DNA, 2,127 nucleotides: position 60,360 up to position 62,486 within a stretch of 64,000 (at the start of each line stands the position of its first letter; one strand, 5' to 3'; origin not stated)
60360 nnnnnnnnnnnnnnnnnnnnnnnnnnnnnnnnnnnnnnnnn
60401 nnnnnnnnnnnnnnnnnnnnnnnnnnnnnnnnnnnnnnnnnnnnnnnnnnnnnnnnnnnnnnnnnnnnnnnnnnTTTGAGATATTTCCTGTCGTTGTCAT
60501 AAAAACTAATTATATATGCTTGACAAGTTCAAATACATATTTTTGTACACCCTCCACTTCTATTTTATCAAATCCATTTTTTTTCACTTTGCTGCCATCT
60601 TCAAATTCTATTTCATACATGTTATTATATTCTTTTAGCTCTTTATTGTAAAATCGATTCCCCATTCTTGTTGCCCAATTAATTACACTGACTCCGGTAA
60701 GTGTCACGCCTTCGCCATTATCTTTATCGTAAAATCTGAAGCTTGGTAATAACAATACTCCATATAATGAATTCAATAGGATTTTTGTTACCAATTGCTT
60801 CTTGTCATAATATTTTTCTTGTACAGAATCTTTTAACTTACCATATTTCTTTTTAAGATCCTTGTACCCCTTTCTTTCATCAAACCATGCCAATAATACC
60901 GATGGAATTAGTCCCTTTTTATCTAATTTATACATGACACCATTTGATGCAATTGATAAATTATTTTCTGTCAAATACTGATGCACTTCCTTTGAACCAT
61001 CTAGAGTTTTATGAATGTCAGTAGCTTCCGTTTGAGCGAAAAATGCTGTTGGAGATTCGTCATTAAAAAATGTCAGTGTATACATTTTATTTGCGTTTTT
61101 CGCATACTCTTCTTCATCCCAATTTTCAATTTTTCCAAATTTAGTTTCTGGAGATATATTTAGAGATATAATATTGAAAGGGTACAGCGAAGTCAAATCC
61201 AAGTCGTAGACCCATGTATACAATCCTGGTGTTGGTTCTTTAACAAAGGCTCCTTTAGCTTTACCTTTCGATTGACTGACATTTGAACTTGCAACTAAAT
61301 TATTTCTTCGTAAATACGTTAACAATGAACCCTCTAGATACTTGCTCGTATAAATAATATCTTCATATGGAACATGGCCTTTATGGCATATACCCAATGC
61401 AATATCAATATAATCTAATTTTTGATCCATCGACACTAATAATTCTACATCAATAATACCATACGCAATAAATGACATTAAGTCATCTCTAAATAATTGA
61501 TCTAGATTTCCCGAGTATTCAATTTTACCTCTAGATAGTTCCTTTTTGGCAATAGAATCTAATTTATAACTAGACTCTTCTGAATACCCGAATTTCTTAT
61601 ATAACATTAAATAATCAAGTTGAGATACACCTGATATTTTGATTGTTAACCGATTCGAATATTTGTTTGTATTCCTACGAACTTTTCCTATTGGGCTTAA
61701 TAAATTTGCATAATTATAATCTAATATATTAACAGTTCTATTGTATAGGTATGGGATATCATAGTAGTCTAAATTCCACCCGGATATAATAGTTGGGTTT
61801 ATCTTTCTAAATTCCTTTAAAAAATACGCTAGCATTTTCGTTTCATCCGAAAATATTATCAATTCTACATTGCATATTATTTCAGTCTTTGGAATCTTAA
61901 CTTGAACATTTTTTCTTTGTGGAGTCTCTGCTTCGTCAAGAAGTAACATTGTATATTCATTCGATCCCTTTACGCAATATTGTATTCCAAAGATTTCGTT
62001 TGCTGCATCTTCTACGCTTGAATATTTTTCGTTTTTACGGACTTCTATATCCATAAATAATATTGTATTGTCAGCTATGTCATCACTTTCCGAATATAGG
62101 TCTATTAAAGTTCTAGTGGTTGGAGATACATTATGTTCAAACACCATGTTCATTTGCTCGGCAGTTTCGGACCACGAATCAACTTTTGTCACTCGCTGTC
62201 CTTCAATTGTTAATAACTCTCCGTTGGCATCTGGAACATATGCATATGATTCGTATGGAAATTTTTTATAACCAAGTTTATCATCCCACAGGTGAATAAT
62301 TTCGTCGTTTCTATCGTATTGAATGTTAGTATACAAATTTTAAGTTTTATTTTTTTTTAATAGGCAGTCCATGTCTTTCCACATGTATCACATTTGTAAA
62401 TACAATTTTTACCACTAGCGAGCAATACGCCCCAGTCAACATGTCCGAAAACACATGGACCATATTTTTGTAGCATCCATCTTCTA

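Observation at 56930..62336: Family-B DNA polymerase split between motif B and motif C by a 2.6-kb homing-endonuclease island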

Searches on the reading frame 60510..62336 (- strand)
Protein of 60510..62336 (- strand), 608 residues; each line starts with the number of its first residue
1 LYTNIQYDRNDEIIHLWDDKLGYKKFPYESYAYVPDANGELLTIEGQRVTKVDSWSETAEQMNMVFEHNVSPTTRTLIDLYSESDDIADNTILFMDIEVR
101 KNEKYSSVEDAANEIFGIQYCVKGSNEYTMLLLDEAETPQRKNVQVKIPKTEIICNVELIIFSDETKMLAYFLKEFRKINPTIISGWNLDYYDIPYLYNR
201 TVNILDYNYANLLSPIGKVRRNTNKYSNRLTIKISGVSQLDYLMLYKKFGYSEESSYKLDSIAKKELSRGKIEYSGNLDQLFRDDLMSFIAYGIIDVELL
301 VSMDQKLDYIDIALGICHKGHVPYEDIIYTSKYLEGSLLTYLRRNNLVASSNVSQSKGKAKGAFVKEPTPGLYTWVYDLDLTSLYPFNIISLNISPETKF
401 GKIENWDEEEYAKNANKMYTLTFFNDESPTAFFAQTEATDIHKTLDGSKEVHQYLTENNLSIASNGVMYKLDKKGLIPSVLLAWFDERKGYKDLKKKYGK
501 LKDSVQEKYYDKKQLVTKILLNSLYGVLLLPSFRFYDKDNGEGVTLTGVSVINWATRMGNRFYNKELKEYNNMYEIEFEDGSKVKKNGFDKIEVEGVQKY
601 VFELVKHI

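Call 3: search_protein_families(library=pfam, proteins=[window:60510-62336:-], max_evalue=0.01)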
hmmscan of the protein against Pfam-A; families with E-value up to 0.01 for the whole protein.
window:60510-62336:- (608 aa): 3 families
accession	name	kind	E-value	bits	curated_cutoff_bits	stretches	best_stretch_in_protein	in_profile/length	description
PF03104.25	DNA_pol_B_exo1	-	1.9e-21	77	23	1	73-262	49-242/242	DNA polymerase family B, exonuclease domain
PF00136.26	DNA_pol_B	-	2.2e-20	73.3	23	1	334-567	15-206/453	DNA polymerase family B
PF10108.15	DNA_pol_B_exo2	-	0.0019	18.3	24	1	163-277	35-141/213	Predicted 3'-5' exonuclease related to the exonuclease domain of PolB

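Call 6: search_dna_similar(query=window:60510-62336:-, collection=phages, mode=protein, max_rows=40)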
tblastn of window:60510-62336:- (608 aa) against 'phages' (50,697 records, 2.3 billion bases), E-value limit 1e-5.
Records with a match: 2675; places in all: 2675; records where one place covers at least 80% of the query: 182.
Best place of each record, by identity: <60% 2675.
By first word of the organism name: Escherichia 675; Synechococcus 377; Klebsiella 333; Salmonella 199; Vibrio 136; Aeromonas 92; Shigella 89; Acinetobacter 71; Cyanophage 61; Enterobacter 59; and 68 more.
By host as written in the record: - 468; Escherichia coli 281; Klebsiella pneumoniae 115; Synechococcus 107; Synechococcus sp. 38; Aeromonas salmonicida 38; Escherichia coli O157:H7 38; Salmonella enterica 30; and 586 more.
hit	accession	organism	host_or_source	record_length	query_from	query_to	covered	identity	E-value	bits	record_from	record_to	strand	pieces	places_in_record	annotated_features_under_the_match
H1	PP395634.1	Microcystis phage Mel-JY01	Microcystis elabens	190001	1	567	93%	40.7%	5e-113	377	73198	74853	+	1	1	PolB DNA polymerase elongation subunit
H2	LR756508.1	uncultured phage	metagenomic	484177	1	584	95%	36.6%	4e-52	378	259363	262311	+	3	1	record has no annotation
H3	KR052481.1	Sinorhizobium phage phiM19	Sinorhizobium meliloti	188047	1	565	93%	29.3%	1e-50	195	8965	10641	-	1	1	DNA polymerase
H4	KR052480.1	Sinorhizobium phage phiM7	Sinorhizobium meliloti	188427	1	565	93%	29.3%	1e-50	195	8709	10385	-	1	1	DNA polymerase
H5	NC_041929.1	Sinorhizobium phage phiM7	Sinorhizobium meliloti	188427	1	565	93%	29.3%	1e-50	195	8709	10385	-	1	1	DNA polymerase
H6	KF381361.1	Sinorhizobium phage phiM12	Sinorhizobium meliloti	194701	1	565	93%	29.3%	1e-50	195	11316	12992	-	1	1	DNA polymerase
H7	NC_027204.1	Sinorhizobium phage phiM12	Sinorhizobium meliloti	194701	1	565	93%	29.3%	1e-50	195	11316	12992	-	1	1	DNA polymerase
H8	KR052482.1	Sinorhizobium phage phiN3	Sinorhizobium meliloti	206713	1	565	93%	29.3%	1e-50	195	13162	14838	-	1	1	DNA primase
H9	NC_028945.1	Sinorhizobium phage phiN3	Sinorhizobium meliloti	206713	1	565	93%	29.3%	1e-50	195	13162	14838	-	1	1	DNA polymerase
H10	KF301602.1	Caulobacter phage Cr30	Caulobacter crescentus CB15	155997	1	568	93%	28.5%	1e-42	171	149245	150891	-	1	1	DNA polymerase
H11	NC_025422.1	Caulobacter phage Cr30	Caulobacter crescentus CB15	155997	1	568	93%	28.5%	1e-42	171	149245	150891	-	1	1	DNA polymerase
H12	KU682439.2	Stenotrophomonas phage vB_SmaS-DLP_6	Stenotrophomonas maltophilia D1571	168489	2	567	93%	28.5%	1e-52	201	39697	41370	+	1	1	DNA polymerase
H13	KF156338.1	Synechococcus phage ACG-2014h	Synechococcus sp. WH7803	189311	1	568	93%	27.7%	3e-49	191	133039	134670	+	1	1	DNA polymerase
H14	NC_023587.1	Synechococcus phage ACG-2014h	Synechococcus sp. WH7803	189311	1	568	93%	27.7%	3e-49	191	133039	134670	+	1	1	DNA polymerase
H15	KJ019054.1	Synechococcus phage ACG-2014e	-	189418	1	568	93%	27.7%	4e-49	190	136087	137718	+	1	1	DNA polymerase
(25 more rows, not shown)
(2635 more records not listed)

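Call 7: get_annotated_region(hit=H1, flank=6000)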
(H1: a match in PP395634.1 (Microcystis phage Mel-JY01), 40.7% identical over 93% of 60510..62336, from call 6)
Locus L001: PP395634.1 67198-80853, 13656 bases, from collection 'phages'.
description: Microcystis phage Mel-JY01, complete genome.
organism: Microcystis phage Mel-JY01 (NCBI taxid 3126653)
taxonomy: Viruses; Duplodnaviria; Heunggongvirae; Uroviricota; Caudoviricetes
host: Microcystis elabens; source: -; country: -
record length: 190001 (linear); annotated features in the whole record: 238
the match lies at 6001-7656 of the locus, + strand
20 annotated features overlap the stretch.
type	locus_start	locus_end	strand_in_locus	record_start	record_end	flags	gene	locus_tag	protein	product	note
CDS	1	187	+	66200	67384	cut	-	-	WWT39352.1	AAA domain containing protein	-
CDS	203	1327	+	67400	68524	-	-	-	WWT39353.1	RNA ligase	-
tRNA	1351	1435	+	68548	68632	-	-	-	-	tRNA-Leu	-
CDS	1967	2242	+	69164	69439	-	-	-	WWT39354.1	hypothetical protein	-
CDS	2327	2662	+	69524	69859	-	-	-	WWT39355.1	hypothetical protein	-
CDS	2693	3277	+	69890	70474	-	-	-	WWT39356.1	hypothetical protein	-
CDS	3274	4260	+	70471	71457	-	-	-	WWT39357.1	hypothetical protein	-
CDS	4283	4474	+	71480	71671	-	-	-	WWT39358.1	hypothetical protein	-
CDS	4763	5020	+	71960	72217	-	-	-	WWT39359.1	thioredoxin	-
CDS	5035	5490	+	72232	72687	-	-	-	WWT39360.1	hypothetical protein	-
CDS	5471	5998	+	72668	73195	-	-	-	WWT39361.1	hypothetical protein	-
CDS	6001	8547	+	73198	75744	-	-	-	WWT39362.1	PolB DNA polymerase elongation subunit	family B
CDS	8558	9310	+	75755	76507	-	-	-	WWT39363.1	hypothetical protein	-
CDS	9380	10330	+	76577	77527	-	-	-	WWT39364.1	HolB ATPase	involved in DNA replication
CDS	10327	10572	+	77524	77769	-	-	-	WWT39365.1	hypothetical protein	-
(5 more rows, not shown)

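Call 8: get_annotated_region(hit=H2, flank=6000)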
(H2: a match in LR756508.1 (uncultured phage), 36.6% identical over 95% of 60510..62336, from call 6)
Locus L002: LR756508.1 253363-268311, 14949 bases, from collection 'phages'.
description: uncultured phage genome assembly, chromosome: 1.
organism: uncultured phage (NCBI taxid 278008)
taxonomy: Viruses; environmental samples
host: -; source: metagenomic; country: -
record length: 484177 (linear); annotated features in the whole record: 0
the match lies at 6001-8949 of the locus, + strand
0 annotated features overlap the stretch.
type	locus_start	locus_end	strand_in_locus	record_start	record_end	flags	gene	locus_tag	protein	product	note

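Call 9: search_solved_structures(query=window:60510-62336:-, show_alignments=1, max_evalue=0.001)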
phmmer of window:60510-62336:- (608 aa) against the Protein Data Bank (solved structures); distinct sequences matched with E-value up to 0.001: 106 (the best 60 are shown).
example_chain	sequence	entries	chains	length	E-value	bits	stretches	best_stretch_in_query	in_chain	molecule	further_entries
1clq_A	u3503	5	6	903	1.3e-52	182.5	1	149-403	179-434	PROTEIN (DNA POLYMERASE) | DNA POLYMERASE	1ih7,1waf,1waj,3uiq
3kd1_E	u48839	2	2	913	9.7e-52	179.6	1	149-403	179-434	DNA polymerase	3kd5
3cfo_A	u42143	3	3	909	1.4e-50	175.8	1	149-403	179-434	DNA polymerase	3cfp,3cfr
3sq1_A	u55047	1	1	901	1.4e-50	175.8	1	149-403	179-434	DNA polymerase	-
3sq2_A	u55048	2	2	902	1.4e-50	175.8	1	149-403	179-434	DNA polymerase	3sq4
1ig9_A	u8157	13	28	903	1.4e-50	175.7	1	149-403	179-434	DNA POLYMERASE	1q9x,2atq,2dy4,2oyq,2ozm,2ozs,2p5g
4i9l_A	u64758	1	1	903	1.4e-50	175.7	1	149-403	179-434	DNA polymerase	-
3l8b_A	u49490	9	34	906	1.5e-50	175.7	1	149-403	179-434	DNA polymerase | DNA-directed DNA polymerase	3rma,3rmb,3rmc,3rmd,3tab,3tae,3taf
1q9y_A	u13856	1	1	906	1.5e-50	175.7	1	149-403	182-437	DNA POLYMERASE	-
7f4y_A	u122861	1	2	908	1.5e-50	175.7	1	149-403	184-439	DNA polymerase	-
4j2e_A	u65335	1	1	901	2.4e-50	175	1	149-403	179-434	DNA polymerase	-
3lds_A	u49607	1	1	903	3e-50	174.7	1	149-403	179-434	DNA-directed DNA polymerase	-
3cq8_A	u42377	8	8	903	4.8e-50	174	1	149-403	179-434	DNA polymerase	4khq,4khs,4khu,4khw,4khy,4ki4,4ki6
4j2a_A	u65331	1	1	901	5.6e-50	173.8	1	149-403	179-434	DNA polymerase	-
4j2d_A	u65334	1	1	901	9.6e-50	173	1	149-403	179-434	DNA polymerase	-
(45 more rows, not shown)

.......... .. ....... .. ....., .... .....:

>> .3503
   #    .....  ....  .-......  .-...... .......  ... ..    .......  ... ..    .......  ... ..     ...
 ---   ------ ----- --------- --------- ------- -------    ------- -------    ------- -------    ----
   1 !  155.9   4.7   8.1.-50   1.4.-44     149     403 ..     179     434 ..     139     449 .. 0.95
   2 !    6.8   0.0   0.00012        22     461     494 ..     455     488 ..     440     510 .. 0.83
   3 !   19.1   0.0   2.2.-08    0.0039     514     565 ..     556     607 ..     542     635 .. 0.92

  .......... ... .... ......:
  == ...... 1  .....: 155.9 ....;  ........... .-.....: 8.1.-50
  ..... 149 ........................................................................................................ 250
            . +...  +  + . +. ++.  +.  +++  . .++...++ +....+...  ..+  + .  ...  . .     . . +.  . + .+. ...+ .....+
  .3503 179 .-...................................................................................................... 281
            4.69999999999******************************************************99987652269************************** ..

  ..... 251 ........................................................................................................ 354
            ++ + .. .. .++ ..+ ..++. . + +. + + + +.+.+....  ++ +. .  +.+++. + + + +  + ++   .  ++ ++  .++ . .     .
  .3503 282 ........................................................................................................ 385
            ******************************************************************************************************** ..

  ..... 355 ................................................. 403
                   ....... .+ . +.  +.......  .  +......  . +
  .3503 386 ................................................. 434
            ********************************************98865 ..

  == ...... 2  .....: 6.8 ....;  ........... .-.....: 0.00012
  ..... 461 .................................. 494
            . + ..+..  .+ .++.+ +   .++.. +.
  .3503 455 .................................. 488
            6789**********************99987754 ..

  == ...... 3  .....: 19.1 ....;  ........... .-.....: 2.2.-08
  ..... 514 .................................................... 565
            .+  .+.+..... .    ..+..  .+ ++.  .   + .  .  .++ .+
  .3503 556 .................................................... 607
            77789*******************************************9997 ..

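Call 15: find_related_loci(query=window:60510-62336:-, collection=viral_contigs, flank=8000)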
Query window:60510-62336:- (608 aa) in viral_contigs; peptide patterns used: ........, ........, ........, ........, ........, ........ (x = any residue, [..] = any of these).
2 stretches matched a pattern, but none encodes a relative of the query by tblastn (E <= 1e-3).

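Call 44: search_protein_representatives(protein=window:60513-62336:-)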
Query: 608 residues. Proteins with E-value up to 0.001 (for the whole library): 7051; up to 1e-10: 4164; up to 1e-30: 1901. The best 150 are listed.
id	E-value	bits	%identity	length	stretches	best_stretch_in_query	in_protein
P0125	8.6e-207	704.9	55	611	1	1-605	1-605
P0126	8.1e-189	645.5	51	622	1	1-606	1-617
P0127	8.0e-184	629.0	52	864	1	1-574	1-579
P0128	5.4e-169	580.1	52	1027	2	187-568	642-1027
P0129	8.2e-163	559.7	48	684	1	1-567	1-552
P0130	1.7e-155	535.4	47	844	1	1-569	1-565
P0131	5.4e-149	514.0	48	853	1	1-571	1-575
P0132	1.8e-144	499.0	45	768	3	1-356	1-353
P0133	2.5e-141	488.7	49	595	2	1-415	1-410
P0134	4.4e-141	487.9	48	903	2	1-356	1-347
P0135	7.3e-139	480.6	46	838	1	1-566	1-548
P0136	1.3e-137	476.4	45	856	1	2-567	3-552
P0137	5.0e-136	471.2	46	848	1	1-578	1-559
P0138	5.4e-134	464.5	44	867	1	1-570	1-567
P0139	2.5e-133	462.3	47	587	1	1-583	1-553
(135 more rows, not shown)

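Call 53: find_homologous_proteins(query=window:60513-62336:-, max_evalue=1e-40)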
Query window:60513-62336:- (608 aa): 3207 proteins with E <= 1e-40 among 8000 candidates; the best 120 are listed.
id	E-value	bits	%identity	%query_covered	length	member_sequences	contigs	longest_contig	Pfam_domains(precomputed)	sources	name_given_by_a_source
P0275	0.0e+0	1365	100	100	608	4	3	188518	PF00136.27,PF03104.26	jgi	-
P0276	1.1e-277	941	68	100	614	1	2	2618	PF00136.27,PF03104.26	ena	-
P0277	1.3e-209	716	55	100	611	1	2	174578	PF00136.27,PF03104.26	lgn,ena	-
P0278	2.4e-209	715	55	99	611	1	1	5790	PF00136.27,PF03104.26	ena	-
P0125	2.7e-206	705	55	100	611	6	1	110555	PF00136.27,PF03104.26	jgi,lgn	-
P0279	6.6e-206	704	53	100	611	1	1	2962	PF00136.27,PF03104.26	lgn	-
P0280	9.8e-206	703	54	100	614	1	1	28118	PF00136.27,PF03104.26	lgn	-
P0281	4.2e-201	688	54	100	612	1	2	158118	PF00136.27,PF03104.26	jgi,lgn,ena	jgi:DNA polymerase elongation subunit (family B)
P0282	6.3e-198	677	54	97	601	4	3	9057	PF00136.27,PF03104.26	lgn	-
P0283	2.5e-195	669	51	100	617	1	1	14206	PF00136.27,PF03104.26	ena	-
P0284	3.8e-194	665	52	100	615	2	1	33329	PF00136.27,PF03104.26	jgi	jgi:DNA polymerase elongation subunit (family B)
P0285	1.2e-192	660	50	100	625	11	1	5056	PF00136.27,PF03104.26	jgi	-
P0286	4.2e-191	655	51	100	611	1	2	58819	PF00136.27,PF03104.26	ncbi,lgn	-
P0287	1.3e-189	650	54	93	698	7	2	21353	PF00136.27,PF03104.26,PF14890.12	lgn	-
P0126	2.5e-188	646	50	100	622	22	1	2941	PF00136.27,PF03104.26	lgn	-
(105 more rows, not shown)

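Call 68: find_encoding_contigs(protein=P0286, flank=7000, max_places=2)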
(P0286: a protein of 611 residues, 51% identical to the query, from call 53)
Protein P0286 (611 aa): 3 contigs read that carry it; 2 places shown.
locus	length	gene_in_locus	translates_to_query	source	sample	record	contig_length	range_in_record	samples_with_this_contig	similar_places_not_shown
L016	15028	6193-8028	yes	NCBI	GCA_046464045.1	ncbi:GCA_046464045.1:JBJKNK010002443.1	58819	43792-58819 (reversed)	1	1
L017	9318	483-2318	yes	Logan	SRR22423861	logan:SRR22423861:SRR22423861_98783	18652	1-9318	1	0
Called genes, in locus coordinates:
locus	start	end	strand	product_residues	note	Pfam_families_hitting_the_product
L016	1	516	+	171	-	?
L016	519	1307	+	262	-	PF04055:Radical_SAM (weak)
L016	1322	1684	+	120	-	-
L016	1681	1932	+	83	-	-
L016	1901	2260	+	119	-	PF03819:MazG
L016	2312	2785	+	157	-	PF03013:Pyr_excise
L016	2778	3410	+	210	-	PF01227:GTP_cyclohydroI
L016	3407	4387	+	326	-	PF00266:Aminotran_5 (weak)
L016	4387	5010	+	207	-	PF06508:QueC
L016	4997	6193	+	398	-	-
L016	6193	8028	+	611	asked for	PF03104:DNA_pol_B_exo1, PF00136:DNA_pol_B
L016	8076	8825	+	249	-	PF07460:NUMOD3 (faint)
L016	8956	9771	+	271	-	PF00136:DNA_pol_B (weak)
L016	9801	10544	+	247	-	-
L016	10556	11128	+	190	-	PF00156:Pribosyltran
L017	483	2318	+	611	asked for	PF03104:DNA_pol_B_exo1, PF00136:DNA_pol_B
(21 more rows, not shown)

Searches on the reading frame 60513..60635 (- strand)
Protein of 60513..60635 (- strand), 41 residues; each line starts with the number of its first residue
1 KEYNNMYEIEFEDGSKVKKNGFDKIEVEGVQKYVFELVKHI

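Call 43: search_protein_families(library=pfam, proteins=[window:60513-60635:-], max_evalue=10)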
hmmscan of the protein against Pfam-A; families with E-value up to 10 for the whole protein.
seq(41 aa): 1 family
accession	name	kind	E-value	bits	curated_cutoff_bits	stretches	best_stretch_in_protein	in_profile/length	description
PF18104.7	Tudor_2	-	0.0049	17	31.4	1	5-15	25-35/35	Jumonji domain-containing protein 2A Tudor domain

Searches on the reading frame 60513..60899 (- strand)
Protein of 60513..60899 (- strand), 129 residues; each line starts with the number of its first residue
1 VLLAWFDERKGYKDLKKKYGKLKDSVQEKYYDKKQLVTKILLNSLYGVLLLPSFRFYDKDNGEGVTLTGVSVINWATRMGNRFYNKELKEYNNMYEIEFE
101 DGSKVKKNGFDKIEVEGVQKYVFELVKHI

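Call 28: find_homologous_proteins(query=window:60513-60899:-, max_evalue=0.00001)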
Query seq(129 aa) (129 aa): 4 proteins with E <= 0.00001 among 20 candidates.
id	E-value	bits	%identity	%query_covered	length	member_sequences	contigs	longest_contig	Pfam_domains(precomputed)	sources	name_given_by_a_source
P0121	3.9e-11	61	45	69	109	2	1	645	PF00136.27,PF20286.4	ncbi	-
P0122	1.2e-10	59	43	67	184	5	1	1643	PF00136.27,PF20286.4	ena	-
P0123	3.2e-9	55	42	69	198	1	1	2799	PF00136.27,PF20286.4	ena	-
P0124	9.7e-9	53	43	69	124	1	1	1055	PF00136.27,PF20286.4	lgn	-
